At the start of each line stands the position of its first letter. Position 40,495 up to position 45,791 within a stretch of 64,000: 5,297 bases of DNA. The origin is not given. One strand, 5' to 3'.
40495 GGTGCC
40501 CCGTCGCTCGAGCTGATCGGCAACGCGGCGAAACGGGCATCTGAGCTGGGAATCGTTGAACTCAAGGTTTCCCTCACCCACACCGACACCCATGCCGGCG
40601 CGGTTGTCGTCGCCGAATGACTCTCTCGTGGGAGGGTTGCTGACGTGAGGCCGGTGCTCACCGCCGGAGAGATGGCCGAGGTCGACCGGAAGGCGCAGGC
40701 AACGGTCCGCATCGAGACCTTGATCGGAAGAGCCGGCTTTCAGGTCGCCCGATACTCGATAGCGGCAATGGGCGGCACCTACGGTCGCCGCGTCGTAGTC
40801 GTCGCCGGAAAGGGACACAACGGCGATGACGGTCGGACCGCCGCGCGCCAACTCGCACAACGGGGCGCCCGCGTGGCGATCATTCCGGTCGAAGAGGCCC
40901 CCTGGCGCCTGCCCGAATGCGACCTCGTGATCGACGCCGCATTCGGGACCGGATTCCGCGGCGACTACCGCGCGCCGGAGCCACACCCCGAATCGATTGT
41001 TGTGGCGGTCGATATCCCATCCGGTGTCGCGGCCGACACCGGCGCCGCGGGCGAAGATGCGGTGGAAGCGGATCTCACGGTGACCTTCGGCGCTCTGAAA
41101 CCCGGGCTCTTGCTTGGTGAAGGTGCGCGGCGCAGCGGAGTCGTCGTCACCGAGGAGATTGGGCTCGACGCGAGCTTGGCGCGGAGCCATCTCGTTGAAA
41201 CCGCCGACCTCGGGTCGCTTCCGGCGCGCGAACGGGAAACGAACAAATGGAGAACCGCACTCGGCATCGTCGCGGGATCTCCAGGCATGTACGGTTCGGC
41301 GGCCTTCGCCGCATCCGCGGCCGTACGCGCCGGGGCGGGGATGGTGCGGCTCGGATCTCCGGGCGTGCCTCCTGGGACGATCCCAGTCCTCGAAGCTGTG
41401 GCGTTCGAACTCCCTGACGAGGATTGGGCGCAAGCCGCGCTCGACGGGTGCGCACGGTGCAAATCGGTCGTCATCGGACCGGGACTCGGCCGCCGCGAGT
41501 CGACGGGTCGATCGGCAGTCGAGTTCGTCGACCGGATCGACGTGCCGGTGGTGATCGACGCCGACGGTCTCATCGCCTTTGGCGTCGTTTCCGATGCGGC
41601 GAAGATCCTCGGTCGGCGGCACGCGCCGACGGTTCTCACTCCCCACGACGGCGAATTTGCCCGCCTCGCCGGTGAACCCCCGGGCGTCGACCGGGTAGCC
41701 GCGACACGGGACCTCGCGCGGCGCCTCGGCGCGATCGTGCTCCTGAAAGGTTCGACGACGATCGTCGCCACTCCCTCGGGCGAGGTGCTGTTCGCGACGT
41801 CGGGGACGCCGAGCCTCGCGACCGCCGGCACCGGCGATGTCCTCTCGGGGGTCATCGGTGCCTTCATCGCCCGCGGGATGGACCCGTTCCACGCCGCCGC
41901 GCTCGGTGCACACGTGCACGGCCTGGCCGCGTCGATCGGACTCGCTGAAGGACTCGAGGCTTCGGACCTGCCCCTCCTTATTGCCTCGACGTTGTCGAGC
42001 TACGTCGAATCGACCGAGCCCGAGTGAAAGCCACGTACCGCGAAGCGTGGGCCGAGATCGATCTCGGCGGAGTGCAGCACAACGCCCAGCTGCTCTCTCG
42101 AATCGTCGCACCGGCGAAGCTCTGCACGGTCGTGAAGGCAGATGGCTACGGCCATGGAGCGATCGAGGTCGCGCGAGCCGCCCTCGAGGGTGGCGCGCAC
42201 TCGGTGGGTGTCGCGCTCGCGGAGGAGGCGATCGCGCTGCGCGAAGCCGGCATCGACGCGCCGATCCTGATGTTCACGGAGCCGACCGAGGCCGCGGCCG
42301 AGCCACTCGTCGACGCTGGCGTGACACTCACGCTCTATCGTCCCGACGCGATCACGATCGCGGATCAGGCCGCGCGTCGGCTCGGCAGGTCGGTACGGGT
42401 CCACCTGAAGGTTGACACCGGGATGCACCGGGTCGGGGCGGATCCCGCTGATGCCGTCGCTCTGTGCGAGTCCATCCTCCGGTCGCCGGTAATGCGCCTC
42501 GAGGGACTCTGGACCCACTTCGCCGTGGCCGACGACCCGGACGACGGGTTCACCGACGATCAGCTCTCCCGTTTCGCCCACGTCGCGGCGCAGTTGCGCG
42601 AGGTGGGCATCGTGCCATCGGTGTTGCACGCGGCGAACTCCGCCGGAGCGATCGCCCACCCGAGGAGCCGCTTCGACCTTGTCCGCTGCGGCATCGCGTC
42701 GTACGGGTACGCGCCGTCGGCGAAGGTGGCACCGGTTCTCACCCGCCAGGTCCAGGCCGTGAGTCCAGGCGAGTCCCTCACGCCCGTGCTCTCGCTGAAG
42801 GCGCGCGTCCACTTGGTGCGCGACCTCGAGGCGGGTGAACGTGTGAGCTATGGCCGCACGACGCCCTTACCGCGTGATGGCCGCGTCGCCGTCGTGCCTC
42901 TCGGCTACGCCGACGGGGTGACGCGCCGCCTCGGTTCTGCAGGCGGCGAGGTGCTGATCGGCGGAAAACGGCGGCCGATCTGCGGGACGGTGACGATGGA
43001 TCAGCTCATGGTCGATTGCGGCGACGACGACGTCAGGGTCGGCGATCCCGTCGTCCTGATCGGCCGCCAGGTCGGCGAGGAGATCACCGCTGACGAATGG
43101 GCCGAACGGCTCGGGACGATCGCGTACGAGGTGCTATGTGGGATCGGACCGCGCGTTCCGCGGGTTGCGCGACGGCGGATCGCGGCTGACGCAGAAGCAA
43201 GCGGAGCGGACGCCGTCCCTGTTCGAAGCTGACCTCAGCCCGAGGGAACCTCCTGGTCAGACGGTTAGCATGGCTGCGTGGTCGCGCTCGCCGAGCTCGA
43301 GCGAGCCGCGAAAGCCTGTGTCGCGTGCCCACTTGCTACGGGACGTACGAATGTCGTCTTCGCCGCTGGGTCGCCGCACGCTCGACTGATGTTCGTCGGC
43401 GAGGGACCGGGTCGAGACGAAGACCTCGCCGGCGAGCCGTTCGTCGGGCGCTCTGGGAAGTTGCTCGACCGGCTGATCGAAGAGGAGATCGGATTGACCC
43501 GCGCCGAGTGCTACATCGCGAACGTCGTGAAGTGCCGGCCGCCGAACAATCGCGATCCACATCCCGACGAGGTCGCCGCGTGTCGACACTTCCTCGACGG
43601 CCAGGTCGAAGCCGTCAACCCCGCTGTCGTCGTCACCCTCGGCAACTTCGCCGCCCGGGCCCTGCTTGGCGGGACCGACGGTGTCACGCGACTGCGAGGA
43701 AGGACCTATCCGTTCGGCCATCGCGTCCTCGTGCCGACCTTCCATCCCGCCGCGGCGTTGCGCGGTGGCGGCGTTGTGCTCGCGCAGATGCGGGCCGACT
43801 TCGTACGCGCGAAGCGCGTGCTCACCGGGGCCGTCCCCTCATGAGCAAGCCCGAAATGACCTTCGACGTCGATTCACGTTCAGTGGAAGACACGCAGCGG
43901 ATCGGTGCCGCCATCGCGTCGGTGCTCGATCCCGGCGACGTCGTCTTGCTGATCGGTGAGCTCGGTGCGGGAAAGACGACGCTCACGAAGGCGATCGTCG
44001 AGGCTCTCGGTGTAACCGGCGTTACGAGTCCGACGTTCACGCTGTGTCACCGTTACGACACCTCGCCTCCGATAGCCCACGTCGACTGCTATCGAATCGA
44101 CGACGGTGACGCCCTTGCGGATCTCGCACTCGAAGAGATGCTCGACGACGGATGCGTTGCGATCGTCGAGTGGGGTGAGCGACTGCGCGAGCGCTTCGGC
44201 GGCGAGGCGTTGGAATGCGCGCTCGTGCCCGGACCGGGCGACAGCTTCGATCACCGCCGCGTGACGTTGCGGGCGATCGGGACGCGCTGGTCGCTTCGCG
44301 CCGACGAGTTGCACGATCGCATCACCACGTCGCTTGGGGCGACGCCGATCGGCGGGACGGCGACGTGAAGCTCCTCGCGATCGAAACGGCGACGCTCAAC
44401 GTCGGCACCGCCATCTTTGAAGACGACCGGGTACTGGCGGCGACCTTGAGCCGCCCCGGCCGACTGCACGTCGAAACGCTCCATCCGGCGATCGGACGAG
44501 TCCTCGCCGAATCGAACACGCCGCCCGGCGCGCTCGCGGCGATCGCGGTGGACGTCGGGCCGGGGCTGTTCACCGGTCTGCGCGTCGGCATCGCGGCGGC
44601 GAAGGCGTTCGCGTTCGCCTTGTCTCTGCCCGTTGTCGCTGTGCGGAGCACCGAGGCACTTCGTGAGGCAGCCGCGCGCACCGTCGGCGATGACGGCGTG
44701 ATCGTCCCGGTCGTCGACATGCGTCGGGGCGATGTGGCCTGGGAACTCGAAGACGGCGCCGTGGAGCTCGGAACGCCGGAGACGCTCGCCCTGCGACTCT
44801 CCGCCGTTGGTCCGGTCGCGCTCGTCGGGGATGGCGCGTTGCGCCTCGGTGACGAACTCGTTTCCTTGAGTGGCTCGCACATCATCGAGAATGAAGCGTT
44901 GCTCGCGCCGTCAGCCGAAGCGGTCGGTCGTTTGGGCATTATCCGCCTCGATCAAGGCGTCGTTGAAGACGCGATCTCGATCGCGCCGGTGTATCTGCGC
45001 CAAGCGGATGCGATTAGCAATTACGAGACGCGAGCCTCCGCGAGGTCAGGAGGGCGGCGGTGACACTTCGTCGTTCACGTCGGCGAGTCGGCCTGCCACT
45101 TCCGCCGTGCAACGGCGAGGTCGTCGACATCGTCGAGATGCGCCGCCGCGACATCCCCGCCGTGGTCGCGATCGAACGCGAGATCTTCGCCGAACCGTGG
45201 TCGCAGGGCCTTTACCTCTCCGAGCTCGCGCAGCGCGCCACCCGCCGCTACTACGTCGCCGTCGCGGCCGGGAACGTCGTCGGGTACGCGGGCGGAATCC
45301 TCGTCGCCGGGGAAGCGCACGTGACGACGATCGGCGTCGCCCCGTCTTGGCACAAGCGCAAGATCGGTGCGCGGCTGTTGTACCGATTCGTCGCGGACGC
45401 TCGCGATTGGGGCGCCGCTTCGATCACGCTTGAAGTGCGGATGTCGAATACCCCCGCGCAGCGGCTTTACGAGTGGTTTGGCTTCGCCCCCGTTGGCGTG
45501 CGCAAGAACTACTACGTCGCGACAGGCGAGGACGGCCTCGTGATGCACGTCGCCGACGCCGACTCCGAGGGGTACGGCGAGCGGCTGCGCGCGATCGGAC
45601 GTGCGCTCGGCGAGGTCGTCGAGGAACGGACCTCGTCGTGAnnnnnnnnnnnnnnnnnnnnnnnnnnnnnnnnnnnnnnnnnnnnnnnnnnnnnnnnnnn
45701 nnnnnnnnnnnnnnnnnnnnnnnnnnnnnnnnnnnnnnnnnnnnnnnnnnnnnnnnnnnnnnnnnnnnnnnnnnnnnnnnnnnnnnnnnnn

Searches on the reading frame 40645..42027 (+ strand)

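Call 34: search_protein_families(library=pfam, proteins=[window:40645-42027:+], max_evalue=0.01)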
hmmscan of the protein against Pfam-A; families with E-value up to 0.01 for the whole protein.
window:40645-42027:+ (460 aa): 4 families
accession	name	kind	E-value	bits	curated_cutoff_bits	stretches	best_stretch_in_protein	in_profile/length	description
PF01256.23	Carb_kinase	-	1.3e-53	182.4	27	1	207-435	2-226/242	NAD(P)H-hydrate dehydratase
PF03853.21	YjeF_N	-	1.6e-23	84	24.9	2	88-154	96-169/169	YjeF-related protein N-terminus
PF02110.20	HK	-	1.9e-06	27.8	27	1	285-429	65-219/247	Hydroxyethylthiazole kinase family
PF08543.17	Phos_pyr_kin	-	0.00017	21.5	27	1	328-419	120-222/246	Phosphomethylpyrimidine kinase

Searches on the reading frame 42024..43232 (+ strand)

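Call 34: search_protein_families(library=pfam, proteins=[window:42024-43232:+], max_evalue=0.01)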
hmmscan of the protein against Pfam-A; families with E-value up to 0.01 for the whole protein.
window:42024-43232:+ (402 aa): 2 families
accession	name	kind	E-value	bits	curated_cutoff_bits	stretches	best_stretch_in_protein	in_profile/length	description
PF01168.26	Ala_racemase_N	-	4e-70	236.4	24.1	1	12-231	1-220/220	Alanine racemase, N-terminal domain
PF00842.27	Ala_racemase_C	-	3.6e-45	153.1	25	1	255-381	1-126/127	Alanine racemase, C-terminal domain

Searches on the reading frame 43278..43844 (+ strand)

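Call 44: search_protein_families(library=pfam, proteins=[window:43278-43844:+], max_evalue=0.001)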
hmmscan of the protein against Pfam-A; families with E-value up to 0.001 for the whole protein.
window:43278-43844:+ (188 aa): 1 family
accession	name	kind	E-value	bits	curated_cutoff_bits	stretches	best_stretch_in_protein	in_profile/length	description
PF03167.25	UDG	-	2.5e-35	122.1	24.3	1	30-163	3-124/141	Uracil DNA glycosylase superfamily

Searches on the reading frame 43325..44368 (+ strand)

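Call 44: search_protein_families(library=pfam, proteins=[window:43325-44368:+], max_evalue=0.001)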
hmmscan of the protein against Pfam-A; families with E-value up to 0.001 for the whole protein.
window:43325-44368:+ (347 aa): 2 families
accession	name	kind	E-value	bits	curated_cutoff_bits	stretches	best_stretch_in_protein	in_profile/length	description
PF02367.23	TsaE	-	1.5e-33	115.9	26.6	1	185-296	2-114/128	Threonylcarbamoyl adenosine biosynthesis protein TsaE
PF13191.12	AAA_16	-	0.00081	20.4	32.6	0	192-292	11-103/167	AAA ATPase domain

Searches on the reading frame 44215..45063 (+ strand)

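Call 44: search_protein_families(library=pfam, proteins=[window:44215-45063:+], max_evalue=0.001)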
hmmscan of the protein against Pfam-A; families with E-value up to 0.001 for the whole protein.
window:44215-45063:+ (282 aa): 1 family
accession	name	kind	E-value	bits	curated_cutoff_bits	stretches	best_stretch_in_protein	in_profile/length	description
PF00814.31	TsaD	-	1.4e-21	77.8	24.8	1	83-185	27-128/264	tRNA N6-adenosine threonylcarbamoyltransferase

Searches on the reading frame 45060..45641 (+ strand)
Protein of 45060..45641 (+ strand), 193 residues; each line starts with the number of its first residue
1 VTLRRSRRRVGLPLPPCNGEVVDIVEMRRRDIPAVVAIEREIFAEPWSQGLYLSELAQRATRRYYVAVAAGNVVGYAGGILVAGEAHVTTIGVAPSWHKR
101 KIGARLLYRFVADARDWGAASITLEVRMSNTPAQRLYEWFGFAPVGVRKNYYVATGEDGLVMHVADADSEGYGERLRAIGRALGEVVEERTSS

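Call 44: search_protein_families(library=pfam, proteins=[window:45060-45641:+], max_evalue=0.001)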
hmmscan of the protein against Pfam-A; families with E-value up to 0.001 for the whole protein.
window:45060-45641:+ (193 aa): 4 families
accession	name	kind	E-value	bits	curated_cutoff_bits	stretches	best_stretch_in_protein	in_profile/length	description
PF00583.31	Acetyltransf_1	-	3.1e-18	66.6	20.7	1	34-142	3-116/116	Acetyltransferase (GNAT) family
PF13508.13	Acetyltransf_7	-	1.2e-11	45.2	27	1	62-143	3-83/84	Acetyltransferase (GNAT) domain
PF13673.13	Acetyltransf_10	-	2.2e-09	37.8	23.6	1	58-148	27-113/128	Acetyltransferase (GNAT) domain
PF13480.13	Acetyltransf_6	-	1.1e-05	26.1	22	1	40-121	45-131/143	Acetyltransferase (GNAT) domain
